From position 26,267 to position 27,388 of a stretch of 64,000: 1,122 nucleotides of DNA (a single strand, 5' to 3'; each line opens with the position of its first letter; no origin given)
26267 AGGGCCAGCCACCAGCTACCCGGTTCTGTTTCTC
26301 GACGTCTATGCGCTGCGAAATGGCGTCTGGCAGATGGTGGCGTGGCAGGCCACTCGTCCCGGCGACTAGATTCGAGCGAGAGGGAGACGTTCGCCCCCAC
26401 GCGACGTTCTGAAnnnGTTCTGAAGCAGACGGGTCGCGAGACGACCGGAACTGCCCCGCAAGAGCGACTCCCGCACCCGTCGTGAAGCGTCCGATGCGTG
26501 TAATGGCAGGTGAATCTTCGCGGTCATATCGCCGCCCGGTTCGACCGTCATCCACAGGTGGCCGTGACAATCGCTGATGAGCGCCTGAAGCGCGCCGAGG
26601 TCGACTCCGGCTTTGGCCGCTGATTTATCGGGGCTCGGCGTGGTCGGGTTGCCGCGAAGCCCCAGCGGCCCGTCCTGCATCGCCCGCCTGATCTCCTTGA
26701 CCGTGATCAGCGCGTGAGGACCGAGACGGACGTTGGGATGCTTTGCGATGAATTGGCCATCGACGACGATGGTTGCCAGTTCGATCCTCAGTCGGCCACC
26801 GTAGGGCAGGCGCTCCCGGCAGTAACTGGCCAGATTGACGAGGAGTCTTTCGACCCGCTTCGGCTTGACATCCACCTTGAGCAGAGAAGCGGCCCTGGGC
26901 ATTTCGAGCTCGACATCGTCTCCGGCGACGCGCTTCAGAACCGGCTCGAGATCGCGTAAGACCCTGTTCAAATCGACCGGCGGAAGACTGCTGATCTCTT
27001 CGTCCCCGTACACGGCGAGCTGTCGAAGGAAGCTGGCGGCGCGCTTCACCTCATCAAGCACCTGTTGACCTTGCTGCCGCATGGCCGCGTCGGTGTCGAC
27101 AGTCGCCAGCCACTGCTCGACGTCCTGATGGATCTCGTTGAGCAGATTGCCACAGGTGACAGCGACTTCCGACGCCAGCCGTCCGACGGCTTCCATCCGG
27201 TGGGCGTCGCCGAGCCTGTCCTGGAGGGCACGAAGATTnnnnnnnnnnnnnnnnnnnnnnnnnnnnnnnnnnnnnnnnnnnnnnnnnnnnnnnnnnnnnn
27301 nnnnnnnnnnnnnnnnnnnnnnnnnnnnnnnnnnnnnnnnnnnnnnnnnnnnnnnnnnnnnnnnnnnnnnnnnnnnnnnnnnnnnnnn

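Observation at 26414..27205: Histidine-kinase core appears to lack the phospho-acceptor His and the ATP-binding boxes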

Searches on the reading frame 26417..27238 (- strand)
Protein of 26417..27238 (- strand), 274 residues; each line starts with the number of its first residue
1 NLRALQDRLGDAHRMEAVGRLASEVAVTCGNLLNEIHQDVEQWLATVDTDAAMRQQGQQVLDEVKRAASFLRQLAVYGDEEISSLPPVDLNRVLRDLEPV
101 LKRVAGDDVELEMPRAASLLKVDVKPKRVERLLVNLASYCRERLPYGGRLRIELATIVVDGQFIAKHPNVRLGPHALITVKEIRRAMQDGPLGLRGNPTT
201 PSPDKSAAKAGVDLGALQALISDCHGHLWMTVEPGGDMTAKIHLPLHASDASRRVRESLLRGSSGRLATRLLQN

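Call 40: search_protein_families(library=pfam, proteins=[window:26417-27238:-], max_evalue=10)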
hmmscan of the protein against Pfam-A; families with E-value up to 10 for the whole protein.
window:26417-27238:- (274 aa): 1 family
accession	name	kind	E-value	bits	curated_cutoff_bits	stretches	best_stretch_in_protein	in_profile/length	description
PF10090.15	HPTransfase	-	0.0019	18.4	22.9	1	121-155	24-58/123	Histidine phosphotransferase C-terminal domain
